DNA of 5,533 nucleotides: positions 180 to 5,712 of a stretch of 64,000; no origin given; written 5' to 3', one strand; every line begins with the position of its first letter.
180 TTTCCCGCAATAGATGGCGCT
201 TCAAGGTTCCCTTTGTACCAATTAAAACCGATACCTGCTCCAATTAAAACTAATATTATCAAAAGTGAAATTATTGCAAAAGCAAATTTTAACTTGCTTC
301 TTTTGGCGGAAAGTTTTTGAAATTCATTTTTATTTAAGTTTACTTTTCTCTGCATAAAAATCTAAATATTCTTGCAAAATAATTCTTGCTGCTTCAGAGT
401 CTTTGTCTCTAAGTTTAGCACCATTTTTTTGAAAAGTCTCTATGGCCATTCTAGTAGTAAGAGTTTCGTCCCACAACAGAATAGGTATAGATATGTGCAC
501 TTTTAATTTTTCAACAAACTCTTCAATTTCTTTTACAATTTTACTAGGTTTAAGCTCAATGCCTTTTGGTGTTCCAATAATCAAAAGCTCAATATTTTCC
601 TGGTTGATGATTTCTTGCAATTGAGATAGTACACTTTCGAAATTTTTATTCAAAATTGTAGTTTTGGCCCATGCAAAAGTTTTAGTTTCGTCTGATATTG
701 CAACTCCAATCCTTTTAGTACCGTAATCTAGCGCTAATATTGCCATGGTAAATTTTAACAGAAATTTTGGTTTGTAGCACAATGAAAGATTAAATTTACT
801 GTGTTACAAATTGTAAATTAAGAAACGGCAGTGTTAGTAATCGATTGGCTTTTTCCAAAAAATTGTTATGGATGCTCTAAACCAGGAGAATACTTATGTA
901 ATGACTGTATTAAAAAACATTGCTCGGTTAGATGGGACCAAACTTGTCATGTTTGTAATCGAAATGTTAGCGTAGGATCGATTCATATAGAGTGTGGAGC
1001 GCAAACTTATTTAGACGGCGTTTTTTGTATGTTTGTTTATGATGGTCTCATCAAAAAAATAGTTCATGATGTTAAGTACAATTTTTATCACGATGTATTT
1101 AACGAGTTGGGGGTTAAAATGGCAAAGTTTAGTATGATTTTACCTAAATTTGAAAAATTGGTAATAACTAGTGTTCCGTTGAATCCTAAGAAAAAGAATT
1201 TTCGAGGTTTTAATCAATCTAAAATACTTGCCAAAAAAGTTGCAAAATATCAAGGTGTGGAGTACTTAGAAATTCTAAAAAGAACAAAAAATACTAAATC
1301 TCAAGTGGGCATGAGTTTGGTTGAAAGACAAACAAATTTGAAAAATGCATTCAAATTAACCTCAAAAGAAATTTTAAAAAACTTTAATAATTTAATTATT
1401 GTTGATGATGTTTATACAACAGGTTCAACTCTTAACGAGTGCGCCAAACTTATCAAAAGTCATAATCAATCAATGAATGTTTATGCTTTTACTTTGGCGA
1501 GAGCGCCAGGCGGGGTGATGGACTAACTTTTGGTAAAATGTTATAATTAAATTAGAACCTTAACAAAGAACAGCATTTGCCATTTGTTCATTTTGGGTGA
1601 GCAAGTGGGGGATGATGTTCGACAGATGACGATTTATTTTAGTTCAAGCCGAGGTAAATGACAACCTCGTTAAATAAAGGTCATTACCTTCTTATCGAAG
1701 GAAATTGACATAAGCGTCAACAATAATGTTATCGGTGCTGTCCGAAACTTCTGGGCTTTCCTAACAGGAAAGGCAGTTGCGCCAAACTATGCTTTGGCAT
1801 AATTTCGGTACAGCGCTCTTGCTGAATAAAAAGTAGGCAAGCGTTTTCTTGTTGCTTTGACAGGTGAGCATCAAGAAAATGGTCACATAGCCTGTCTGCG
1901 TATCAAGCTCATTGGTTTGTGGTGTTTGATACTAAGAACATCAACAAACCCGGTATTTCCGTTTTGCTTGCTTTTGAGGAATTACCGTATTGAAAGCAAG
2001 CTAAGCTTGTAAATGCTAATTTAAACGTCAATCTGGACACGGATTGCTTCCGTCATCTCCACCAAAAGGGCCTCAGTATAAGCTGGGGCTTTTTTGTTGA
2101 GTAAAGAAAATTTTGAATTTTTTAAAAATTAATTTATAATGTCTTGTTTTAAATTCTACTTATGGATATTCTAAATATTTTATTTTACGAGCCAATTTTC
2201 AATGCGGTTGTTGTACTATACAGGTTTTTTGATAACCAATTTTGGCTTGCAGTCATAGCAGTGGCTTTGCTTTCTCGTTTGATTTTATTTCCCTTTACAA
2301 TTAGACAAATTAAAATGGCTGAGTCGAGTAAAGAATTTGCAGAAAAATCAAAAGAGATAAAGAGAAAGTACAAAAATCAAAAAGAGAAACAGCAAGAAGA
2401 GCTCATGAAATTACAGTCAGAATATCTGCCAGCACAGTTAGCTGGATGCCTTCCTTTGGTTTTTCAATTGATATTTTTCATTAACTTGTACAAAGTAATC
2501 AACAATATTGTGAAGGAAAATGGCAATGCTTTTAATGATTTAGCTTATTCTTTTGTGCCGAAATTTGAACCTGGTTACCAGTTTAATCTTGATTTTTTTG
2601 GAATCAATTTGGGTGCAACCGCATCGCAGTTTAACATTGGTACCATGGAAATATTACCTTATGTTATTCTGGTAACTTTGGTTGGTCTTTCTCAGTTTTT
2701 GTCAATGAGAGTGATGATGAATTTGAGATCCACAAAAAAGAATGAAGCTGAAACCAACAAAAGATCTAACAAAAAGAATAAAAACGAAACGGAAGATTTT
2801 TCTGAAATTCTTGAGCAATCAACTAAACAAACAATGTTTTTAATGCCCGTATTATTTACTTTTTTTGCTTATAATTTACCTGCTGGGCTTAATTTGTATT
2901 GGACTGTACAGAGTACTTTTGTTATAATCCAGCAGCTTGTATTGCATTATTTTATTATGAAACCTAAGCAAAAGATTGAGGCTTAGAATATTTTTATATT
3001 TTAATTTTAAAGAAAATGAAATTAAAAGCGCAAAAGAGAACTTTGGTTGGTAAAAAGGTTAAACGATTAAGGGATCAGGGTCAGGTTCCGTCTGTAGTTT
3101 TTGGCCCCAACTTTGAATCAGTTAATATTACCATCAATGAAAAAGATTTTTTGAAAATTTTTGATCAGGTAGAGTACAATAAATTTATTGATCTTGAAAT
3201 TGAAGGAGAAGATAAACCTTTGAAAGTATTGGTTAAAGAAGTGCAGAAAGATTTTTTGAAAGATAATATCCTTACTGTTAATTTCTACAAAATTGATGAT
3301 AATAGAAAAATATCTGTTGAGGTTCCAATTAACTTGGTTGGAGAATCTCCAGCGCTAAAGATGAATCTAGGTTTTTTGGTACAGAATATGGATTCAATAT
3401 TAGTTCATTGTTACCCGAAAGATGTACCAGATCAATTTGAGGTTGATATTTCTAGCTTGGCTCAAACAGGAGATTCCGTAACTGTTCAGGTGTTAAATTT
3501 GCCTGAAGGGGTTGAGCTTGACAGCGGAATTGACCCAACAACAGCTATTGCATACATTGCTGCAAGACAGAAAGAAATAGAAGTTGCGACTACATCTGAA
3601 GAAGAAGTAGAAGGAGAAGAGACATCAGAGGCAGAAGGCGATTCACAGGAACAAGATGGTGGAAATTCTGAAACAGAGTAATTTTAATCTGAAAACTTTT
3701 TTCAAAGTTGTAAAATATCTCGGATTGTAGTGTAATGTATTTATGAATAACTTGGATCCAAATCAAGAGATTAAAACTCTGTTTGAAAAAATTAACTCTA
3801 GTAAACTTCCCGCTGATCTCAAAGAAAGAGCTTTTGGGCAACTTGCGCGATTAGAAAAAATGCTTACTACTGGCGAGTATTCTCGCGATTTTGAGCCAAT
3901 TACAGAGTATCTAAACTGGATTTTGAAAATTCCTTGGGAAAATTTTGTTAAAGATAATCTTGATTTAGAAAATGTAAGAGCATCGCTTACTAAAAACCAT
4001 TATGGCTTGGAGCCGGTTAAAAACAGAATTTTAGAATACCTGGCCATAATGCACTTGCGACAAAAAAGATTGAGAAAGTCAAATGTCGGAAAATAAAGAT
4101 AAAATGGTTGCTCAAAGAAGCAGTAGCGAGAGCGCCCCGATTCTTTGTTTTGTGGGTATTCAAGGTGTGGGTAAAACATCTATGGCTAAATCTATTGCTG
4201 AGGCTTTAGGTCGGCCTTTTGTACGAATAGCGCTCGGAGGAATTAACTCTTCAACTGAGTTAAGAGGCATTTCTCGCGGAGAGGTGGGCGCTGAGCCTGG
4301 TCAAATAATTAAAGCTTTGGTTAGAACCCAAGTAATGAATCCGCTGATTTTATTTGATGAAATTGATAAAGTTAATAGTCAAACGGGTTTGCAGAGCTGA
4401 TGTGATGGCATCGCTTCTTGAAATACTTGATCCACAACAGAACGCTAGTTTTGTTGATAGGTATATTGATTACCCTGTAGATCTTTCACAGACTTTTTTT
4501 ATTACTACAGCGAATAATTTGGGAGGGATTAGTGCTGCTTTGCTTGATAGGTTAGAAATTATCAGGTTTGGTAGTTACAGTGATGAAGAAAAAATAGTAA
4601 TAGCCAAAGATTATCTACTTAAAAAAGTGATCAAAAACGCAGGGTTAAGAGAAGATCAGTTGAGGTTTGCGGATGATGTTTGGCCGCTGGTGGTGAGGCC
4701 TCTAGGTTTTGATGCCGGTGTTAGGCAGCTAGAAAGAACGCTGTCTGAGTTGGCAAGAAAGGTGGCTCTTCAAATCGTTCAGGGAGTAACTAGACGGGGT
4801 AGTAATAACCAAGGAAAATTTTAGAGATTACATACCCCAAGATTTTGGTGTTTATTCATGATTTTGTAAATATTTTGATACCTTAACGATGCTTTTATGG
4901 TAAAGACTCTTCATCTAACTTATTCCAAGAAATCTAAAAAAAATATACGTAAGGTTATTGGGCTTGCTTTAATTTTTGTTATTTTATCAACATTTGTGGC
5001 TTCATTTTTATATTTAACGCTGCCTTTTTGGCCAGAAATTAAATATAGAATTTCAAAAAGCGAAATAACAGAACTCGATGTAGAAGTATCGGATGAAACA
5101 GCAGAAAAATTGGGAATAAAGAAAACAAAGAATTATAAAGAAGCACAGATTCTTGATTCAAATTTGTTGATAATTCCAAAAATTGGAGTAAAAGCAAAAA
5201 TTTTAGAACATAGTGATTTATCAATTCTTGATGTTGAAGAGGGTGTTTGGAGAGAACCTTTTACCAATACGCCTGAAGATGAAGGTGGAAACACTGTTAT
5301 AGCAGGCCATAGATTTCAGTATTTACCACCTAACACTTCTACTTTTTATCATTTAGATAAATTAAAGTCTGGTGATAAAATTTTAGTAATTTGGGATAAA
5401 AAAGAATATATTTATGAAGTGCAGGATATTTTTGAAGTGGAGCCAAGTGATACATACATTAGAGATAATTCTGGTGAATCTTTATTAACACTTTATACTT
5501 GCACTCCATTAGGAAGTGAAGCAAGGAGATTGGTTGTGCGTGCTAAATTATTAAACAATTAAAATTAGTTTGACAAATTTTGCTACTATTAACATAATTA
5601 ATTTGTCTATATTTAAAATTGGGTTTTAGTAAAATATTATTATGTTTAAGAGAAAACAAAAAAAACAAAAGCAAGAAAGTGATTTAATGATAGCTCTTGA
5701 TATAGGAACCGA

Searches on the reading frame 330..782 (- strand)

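Call 23: search_protein_families(library=pfam, proteins=[window:330-782:-], max_evalue=0.001)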
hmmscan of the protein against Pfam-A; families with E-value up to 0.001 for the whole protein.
window:330-782:- (150 aa): 1 family
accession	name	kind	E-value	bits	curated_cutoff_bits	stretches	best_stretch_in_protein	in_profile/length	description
PF03652.20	RuvX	-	8.5e-34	117.2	29.2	1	13-141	1-133/134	Holliday junction resolvase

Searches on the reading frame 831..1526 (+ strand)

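Call 23: search_protein_families(library=pfam, proteins=[window:831-1526:+], max_evalue=0.001)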
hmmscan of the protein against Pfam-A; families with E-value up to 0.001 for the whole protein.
window:831-1526:+ (231 aa): 4 families
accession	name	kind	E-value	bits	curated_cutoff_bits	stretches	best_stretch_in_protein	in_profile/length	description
PF00156.33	Pribosyltran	-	1.1e-07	31.8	26.3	1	132-214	42-116/158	Phosphoribosyl transferase domain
PF18912.6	DZR_2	-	2.6e-05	24.4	27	1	3-55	1-55/56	Double zinc ribbon domain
PF15609.12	PRTase_2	-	0.00068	19.7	28.8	1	176-222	110-156/188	Phosphoribosyl transferase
PF24390.1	PRTase-CE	-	0.00072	19.9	27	1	127-221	48-144/253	PRTase-CE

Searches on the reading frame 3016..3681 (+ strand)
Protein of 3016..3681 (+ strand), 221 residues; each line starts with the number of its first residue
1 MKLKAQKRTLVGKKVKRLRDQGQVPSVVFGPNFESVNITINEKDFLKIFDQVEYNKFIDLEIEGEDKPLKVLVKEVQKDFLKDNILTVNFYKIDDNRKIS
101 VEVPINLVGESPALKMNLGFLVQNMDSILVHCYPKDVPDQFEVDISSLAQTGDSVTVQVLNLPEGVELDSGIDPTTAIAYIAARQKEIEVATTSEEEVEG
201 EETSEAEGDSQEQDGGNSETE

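Call 9: search_protein_families(library=pfam, proteins=[window:3016-3681:+], max_evalue=0.001)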
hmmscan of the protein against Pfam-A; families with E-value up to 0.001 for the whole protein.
window:3016-3681:+ (221 aa): 2 families
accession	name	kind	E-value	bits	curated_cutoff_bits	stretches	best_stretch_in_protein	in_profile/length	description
PF01386.24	Ribosomal_L25p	-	2.9e-20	73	23.6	1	3-90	1-82/82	Ribosomal L25p family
PF14693.11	Ribosomal_TL5_C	-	2.9e-20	72.8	27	1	98-183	1-82/84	Ribosomal protein TL5, C-terminal domain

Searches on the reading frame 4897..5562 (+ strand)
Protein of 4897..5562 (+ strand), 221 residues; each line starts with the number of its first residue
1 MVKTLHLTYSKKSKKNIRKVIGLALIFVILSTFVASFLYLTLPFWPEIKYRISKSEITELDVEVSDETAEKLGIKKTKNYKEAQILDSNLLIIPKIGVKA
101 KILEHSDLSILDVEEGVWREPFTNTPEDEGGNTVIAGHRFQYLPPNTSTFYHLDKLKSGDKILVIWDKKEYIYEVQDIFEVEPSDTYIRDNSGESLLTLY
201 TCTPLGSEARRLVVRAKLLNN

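Call 9: search_protein_families(library=pfam, proteins=[window:4897-5562:+], max_evalue=0.001)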
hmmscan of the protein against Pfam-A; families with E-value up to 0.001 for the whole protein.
window:4897-5562:+ (221 aa): 1 family
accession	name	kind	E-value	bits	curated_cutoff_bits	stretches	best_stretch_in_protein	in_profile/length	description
PF04203.18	Sortase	-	3.9e-27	94.9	26.6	1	92-218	2-124/125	Sortase domain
